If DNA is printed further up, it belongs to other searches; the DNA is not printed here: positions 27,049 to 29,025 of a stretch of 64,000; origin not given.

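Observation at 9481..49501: Candidate anchor-polymer / ligase / cargo supercluster: anionic wall-polymer synthesis genes interleaved with 21 CWB2 modules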

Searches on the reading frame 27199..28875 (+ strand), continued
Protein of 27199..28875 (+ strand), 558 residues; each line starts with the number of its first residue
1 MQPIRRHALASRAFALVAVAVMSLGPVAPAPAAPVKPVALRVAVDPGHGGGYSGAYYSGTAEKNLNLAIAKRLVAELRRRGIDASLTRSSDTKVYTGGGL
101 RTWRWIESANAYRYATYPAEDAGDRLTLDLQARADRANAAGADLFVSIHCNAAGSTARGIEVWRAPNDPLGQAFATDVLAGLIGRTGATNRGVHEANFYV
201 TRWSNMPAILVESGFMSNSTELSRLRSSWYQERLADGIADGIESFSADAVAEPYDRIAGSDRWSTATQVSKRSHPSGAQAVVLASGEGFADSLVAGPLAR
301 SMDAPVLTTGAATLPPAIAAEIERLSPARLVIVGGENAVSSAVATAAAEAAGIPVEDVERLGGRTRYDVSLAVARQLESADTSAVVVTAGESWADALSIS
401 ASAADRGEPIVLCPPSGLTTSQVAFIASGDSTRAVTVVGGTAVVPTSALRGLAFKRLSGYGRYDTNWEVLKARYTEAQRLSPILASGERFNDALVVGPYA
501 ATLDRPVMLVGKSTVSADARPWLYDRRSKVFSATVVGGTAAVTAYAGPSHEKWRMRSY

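Call 20: find_encoding_contigs(protein=P0025, flank=10000, max_places=1)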
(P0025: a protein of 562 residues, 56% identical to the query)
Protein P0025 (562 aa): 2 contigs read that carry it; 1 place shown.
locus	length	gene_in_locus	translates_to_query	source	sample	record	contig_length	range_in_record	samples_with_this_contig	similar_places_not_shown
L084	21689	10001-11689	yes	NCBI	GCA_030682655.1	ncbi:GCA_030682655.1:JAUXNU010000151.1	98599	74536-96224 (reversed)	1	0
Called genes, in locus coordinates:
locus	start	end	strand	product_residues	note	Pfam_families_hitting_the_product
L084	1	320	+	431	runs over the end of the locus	PF03446:NAD_binding_2 (weak), PF03721:UDPG_MGDP_dh_N, PF00984:UDPG_MGDP_dh, PF03720:UDPG_MGDP_dh_C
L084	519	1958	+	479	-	PF03816:LytR_cpsA_psr, PF13399:LytR_C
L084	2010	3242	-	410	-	PF13439:Glyco_transf_4, PF13579:Glyco_trans_4_4, PF00534:Glycos_transf_1, PF13692:Glyco_trans_1_4, PF13524:Glyco_trans_1_2 (weak)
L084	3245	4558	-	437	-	PF03721:UDPG_MGDP_dh_N, PF00984:UDPG_MGDP_dh, PF03720:UDPG_MGDP_dh_C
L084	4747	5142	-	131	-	PF03852:Vsr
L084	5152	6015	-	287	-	PF09015:NgoMIV_restric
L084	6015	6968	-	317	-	PF00145:DNA_methylase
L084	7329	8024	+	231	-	-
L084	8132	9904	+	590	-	PF04122:CW_binding_2, PF03734:YkuD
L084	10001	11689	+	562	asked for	PF01520:Amidase_3, PF04122:CW_binding_2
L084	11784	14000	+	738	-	PF08486:SpoIID, PF04122:CW_binding_2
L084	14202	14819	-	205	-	-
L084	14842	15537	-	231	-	-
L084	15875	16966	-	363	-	PF13439:Glyco_transf_4, PF13477:Glyco_trans_4_2, PF13579:Glyco_trans_4_4, PF00534:Glycos_transf_1, PF13692:Glyco_trans_1_4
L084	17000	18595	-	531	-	PF01943:Polysacc_synt, PF13440:Polysacc_synt_3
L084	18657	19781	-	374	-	PF13439:Glyco_transf_4, PF13579:Glyco_trans_4_4, PF00534:Glycos_transf_1, PF13692:Glyco_trans_1_4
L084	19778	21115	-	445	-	PF13579:Glyco_trans_4_4, PF13439:Glyco_transf_4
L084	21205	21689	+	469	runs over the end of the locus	PF04932:Wzy_C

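Call 21: find_encoding_contigs(protein=P0039, flank=10000, max_places=1)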
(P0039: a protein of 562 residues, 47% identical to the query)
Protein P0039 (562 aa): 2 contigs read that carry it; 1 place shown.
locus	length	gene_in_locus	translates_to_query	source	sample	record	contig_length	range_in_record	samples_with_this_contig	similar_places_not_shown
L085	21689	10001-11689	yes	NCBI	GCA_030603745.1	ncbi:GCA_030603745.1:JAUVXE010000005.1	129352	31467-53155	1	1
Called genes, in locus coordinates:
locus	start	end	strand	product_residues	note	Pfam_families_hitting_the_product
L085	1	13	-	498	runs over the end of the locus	PF01943:Polysacc_synt, PF13440:Polysacc_synt_3, PF03023:MurJ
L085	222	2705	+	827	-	PF15892:BNR_4, PF04122:CW_binding_2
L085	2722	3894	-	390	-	PF13439:Glyco_transf_4, PF13579:Glyco_trans_4_4, PF00534:Glycos_transf_1, PF13692:Glyco_trans_1_4, PF13524:Glyco_trans_1_2, PF20706:GT4-conflict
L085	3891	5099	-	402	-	PF13439:Glyco_transf_4, PF13579:Glyco_trans_4_4, PF00534:Glycos_transf_1, PF13692:Glyco_trans_1_4, PF13524:Glyco_trans_1_2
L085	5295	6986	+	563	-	PF04122:CW_binding_2, PF03734:YkuD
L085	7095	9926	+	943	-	PF22148:Fervidolysin_NPro-like (weak), PF00082:Peptidase_S8, PF04122:CW_binding_2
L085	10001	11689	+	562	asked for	PF01520:Amidase_3, PF04122:CW_binding_2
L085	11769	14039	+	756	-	PF08486:SpoIID, PF04122:CW_binding_2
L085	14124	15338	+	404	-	PF13439:Glyco_transf_4, PF13579:Glyco_trans_4_4, PF20706:GT4-conflict, PF00534:Glycos_transf_1, PF13692:Glyco_trans_1_4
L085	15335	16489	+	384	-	PF13439:Glyco_transf_4, PF13579:Glyco_trans_4_4, PF00534:Glycos_transf_1, PF13692:Glyco_trans_1_4, PF13524:Glyco_trans_1_2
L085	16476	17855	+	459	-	PF13579:Glyco_trans_4_4, PF13439:Glyco_transf_4, PF13692:Glyco_trans_1_4 (weak)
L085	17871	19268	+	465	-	PF04932:Wzy_C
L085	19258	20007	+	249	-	-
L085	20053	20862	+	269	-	PF01048:PNP_UDP_1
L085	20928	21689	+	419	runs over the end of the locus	PF05221:AdoHcyase, PF02826:2-Hacid_dh_C, PF00670:AdoHcyase_NAD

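Call 22: find_encoding_contigs(protein=P0041, flank=10000, max_places=1)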
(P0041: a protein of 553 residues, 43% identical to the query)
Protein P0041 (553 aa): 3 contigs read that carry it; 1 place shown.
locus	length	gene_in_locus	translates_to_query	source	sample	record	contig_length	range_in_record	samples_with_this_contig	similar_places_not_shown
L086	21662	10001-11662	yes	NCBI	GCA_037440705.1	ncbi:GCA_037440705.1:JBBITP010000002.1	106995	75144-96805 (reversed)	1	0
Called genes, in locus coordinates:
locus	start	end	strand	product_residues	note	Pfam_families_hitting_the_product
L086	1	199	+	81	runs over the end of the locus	-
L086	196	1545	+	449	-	PF05977:MFS_3, PF07690:MFS_1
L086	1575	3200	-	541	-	PF01368:DHH, PF00571:CBS, PF07085:DRTGG, PF00571:CBS (weak), PF02833:DHHA2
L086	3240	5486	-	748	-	PF00580:UvrD-helicase, PF01443:Viral_helicase1 (faint), PF13245:AAA_19, PF13604:AAA_30 (faint), PF13361:UvrD_C, PF13538:UvrD_C_2, PF21196:PcrA_UvrD_tudor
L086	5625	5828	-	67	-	-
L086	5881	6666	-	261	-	PF00793:DAHP_synth_1, PF03102:NeuB (weak)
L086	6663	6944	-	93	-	PF01817:CM_2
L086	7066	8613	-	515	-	PF00117:GATase, PF07722:Peptidase_C26, PF00733:Asn_synthase (weak), PF02540:NAD_synthase (weak), PF03054:tRNA_Me_trans (faint), PF00958:GMP_synt_C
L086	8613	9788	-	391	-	PF00478:IMPDH, PF01070:FMN_dh, PF01645:Glu_synthase (weak)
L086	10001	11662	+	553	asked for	PF01520:Amidase_3, PF04122:CW_binding_2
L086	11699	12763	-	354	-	PF01926:MMR_HSR1, PF02421:FeoB_N (weak), PF06071:YchF-GTPase_C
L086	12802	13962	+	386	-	PF06925:MGDG_synth, PF02350:Epimerase_2 (weak), PF04101:Glyco_tran_28_C (weak), PF13692:Glyco_trans_1_4 (faint)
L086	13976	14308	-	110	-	-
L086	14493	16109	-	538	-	PF00118:Cpn60_TCP1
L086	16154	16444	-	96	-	PF00166:Cpn10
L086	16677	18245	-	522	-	PF00583:Acetyltransf_1, PF13508:Acetyltransf_7, PF13673:Acetyltransf_10 (weak), PF08445:FR47 (weak), PF00814:TsaD, PF22521:HypF_C_2 (weak)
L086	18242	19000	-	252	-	PF00814:TsaD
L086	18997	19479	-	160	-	PF02367:TsaE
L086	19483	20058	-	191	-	PF03167:UDG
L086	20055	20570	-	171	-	PF14512:TM1586_NiRdase (weak), PF00881:Nitroreductase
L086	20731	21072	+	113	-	-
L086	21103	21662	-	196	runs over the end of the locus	PF01813:ATP-synt_D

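Call 31: search_solved_structures(query=window:27199-28875:+, max_evalue=0.001, show_alignments=1)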
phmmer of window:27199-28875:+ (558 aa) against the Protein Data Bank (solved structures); distinct sequences matched with E-value up to 0.001: 20.
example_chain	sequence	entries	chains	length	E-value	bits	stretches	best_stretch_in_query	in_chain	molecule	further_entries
5j72_A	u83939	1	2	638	5.9e-49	170.6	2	251-520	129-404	Putative N-acetylmuramoyl-L-alanine amidase,autolysin cwp6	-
5j6q_A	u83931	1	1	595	2.1e-25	92.8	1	255-412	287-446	Cell wall binding protein cwp8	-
4rn7_A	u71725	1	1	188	3.2e-25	92.2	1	128-245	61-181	N-acetylmuramoyl-L-alanine amidase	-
5emi_A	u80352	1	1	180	1.4e-22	83.6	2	128-244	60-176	Cell wall hydrolase/autolysin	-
1jwq_A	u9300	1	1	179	1.1e-20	77.3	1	126-245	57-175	N-ACETYLMURAMOYL-L-ALANINE AMIDASE CwlV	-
8c2o_A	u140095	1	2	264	5.7e-15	58.4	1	42-94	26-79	N-acetylmuramoyl-L-alanine amidase AmiA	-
7tj4_B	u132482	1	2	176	1.5e-13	53.7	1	142-245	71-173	LytH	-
8c0j_A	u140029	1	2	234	2e-13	53.3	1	169-245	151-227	N-acetylmuramoyl-L-alanine amidase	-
9f8e_B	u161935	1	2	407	8.6e-13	51.2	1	277-481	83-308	S-layer protein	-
7rag_B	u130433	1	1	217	8.7e-13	51.2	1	41-249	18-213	Germination-specific N-acetylmuramoyl-L-alanine amidase, Autolysin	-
4bin_A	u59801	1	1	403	1e-12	51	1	190-249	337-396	N-ACETYLMURAMOYL-L-ALANINE AMIDASE AMIC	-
7acy_B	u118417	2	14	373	4.2e-12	49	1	257-503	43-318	S-layer protein | Precursor of the S-layer proteins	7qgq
9f8f_B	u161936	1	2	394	1.1e-11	47.6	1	257-404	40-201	SLPH - S-layer protein HMW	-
7acx_B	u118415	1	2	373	1.3e-11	47.4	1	257-502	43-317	S-layer protein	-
7acz_B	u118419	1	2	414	1.9e-10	43.5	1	257-404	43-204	SLPH (HMW SLP)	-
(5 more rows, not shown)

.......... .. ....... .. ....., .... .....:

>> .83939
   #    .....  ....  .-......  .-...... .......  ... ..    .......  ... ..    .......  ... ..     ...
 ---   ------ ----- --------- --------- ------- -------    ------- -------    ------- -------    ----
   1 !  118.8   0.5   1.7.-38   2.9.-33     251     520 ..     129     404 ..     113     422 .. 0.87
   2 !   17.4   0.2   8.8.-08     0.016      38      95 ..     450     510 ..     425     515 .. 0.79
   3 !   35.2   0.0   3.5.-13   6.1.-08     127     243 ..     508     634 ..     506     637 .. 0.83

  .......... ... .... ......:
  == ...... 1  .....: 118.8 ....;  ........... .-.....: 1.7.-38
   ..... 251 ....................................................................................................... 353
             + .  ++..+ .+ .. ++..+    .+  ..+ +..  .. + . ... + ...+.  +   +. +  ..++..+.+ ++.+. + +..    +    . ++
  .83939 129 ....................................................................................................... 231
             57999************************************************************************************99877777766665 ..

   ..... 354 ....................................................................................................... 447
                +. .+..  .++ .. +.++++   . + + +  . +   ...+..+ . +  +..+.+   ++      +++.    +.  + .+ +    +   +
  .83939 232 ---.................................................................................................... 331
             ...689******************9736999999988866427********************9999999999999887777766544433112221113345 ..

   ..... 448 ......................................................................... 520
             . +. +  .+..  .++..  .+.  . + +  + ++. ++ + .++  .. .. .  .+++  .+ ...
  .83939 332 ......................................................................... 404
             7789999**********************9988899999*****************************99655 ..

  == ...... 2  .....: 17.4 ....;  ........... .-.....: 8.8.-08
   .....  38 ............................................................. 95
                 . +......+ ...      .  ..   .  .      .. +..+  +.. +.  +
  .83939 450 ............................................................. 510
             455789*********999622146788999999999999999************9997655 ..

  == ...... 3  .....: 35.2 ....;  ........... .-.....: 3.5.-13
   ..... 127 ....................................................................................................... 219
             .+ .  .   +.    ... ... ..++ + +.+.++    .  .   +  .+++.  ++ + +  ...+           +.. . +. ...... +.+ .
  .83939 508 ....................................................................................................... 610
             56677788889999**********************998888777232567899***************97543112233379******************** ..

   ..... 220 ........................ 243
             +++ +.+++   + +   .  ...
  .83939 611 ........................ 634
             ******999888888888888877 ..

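Call 40: predict_structure(alignment_id=A1)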
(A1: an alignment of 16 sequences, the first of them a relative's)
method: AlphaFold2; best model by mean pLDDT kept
length: 558 residues; sequences in the alignment: 16
mean_pLDDT: 89.9   pTM: 0.85
mean pLDDT of the five models: 89.9, 89.5, 88.8, 88.4, 87.5
residues with pLDDT >= 90: 425; 70-90: 88; 50-70: 27; < 50: 18
segments of 3 or more residues with pLDDT < 50: 1-10, 25-30
pLDDT, mean of each block of 10 residues (from residue 1): 42 56 48 80 89 75 93 98 94 87 90 92 89 92 95 89 95 98 97 93 93 94 96 98 94 90 95 95 92 94 95 96 98 94 97 96 93 84 86 94 94 94 83 88 93 94 96 95 93 92 96 90 92 92 91 84
secondary structure, 60 per line:
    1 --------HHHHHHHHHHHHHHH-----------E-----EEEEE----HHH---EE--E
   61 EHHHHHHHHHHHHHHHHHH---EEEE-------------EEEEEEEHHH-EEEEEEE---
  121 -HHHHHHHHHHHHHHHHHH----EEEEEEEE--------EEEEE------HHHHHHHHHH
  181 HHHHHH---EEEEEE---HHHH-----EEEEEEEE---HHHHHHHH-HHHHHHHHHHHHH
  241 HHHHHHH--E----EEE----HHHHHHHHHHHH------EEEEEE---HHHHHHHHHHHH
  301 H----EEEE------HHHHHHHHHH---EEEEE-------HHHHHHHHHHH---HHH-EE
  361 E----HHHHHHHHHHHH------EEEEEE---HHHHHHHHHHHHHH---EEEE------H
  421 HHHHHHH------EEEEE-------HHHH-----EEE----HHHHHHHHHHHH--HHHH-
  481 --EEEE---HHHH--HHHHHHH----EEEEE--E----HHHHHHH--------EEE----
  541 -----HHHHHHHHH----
elements in order: H9-23 E41-45 H62-79 E83-86 E100-106 E111-117 H122-139 E144-151 E160-164 H171-186 E190-195 H199-202 E208-215 H219-226 H228-247 E255-257 H262-273 E280-285 H289-301 E306-309 H316-325 E329-333 H341-351 E359-361 H366-377 E384-389 H393-406 E410-413 H420-427 E434-438 H446-449 E455-457 H462-473 H476-479 E483-486 H490-493 H496-502 E507-511 H519-525 E534-536 H546-554

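Call 43: fold_search(model_id=the predicted structure, library=pdb)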
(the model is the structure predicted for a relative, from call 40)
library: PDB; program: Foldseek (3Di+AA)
matches with E <= 10: 1002; with E <= 0.001: 47
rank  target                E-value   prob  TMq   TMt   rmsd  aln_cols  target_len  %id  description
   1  5j72_A                5.9e-21  1.00  0.47  0.41   3.2       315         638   25  Cwp6 from Clostridium difficile (released 2017-02-08)
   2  5j6q                  7.8e-21  1.00  0.48  0.45  10.5       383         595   24  Cwp8 from Clostridium difficile (released 2017-02-08)
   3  9f8e_B                6.2e-18  1.00  0.45  0.61   4.4       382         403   25  SLPL/SLPH (H/L) complex from C. difficile SlpA (Ox247_delta_orf2 strain, SLCT11) (released 2025-09-03)
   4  7acy_B                1.1e-17  1.00  0.47  0.69   3.2       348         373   25  H/L (SLPH/SLPL) complex from C. difficile (CD630 strain) (released 2022-03-09)
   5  4rn7                  1.6e-16  1.00  0.30  0.88   2.7       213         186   35  The crystal structure of N-acetylmuramoyl-L-alanine amidase from Clostridium difficile 630 (released 2014-11-05)
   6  7acz_D                2.3e-16  1.00  0.46  0.62   4.0       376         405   23  RdeltaD2 H/L (LMW SLP/HMW SLP) complex from C. difficile SlpA (R20291 strain) (released 2022-03-09)
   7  7acz_B                2.4e-16  1.00  0.46  0.62   3.7       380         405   23  RdeltaD2 H/L (LMW SLP/HMW SLP) complex from C. difficile SlpA (R20291 strain) (released 2022-03-09)
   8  1jwq                  3.2e-16  1.00  0.30  0.89   2.7       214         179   32  Structure of the catalytic domain of CwlV, N-acetylmuramoyl-L-alanine amidase from Bacillus(Paenibacillus) polymyxa var. (released 2003-11-18)
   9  9f8f_B                5.6e-16  1.00  0.44  0.61   4.0       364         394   24  SLPL/SLPH (H/L) complex C. difficile Opt2472 strain (SLCT2) (released 2025-09-03)
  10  7acx_D                7.7e-16  1.00  0.47  0.68   3.3       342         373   25  H/L (SLPH/SLPL) complex from C. difficile (R7404 strain) (released 2022-03-09)
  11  7acx_B                1.2e-15  1.00  0.46  0.68   2.9       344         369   25  H/L (SLPH/SLPL) complex from C. difficile (R7404 strain) (released 2022-03-09)
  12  5emi                  1.5e-15  1.00  0.29  0.87   3.1       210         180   34  N-acetylmuramoyl-L-alanine amidase AmiC2 of Nostoc punctiforme (released 2016-02-10)
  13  9a7d_A                3.4e-15  1.00  0.30  0.32   9.3       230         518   31  Integrative model of YRVJ-YACD by crosslinking MS and deep learning (released 2024-09-18)
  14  7rag_B                3.8e-15  1.00  0.32  0.87   4.8       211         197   27  Structure of the CwlD amidase from Clostridioides difficile in complex with the GerS lipoprotein (released 2021-09-08)
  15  8bby_B                4.7e-15  1.00  0.46  0.60   4.1       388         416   22  VarB H/L (SLPL/SLPH) complex from C. difficile SlpA (R20291 strain) (released 2023-07-12)
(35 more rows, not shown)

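Call 72: find_encoding_contigs(protein=P0002, flank=10000, max_places=1)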
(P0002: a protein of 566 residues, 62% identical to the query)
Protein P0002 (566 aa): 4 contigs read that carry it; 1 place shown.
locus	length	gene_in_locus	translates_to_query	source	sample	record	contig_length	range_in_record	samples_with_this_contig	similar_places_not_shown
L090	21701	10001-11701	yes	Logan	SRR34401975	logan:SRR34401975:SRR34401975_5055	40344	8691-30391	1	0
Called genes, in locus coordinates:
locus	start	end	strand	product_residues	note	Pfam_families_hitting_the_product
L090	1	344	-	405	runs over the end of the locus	PF13439:Glyco_transf_4, PF13579:Glyco_trans_4_4, PF00534:Glycos_transf_1, PF13692:Glyco_trans_1_4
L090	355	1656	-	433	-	PF03721:UDPG_MGDP_dh_N, PF00984:UDPG_MGDP_dh, PF03720:UDPG_MGDP_dh_C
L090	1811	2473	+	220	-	-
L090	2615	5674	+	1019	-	PF13620:CarboxypepD_reg (faint), PF13715:CarbopepD_reg_2 (faint), PF17210:SdrD_B (faint), PF17802:SpaA (faint), PF22904:NOMO1-like_2nd (faint), PF04122:CW_binding_2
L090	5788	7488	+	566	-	PF04122:CW_binding_2, PF03734:YkuD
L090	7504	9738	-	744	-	PF07995:GSDH, PF04122:CW_binding_2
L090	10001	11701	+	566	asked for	PF01520:Amidase_3, PF04122:CW_binding_2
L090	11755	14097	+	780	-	PF08486:SpoIID, PF04122:CW_binding_2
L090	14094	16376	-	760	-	PF15892:BNR_4, PF04122:CW_binding_2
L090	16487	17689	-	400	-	-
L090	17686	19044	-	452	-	PF20706:GT4-conflict, PF13439:Glyco_transf_4, PF13477:Glyco_trans_4_2 (faint), PF13579:Glyco_trans_4_4, PF00534:Glycos_transf_1, PF13692:Glyco_trans_1_4, PF13524:Glyco_trans_1_2 (weak)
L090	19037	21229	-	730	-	PF08240:ADH_N (weak), PF00107:ADH_zinc_N, PF13602:ADH_zinc_N_2 (faint), PF01408:GFO_IDH_MocA, PF02894:GFO_IDH_MocA_C, PF22725:GFO_IDH_MocA_C3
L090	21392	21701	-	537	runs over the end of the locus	PF01943:Polysacc_synt, PF13440:Polysacc_synt_3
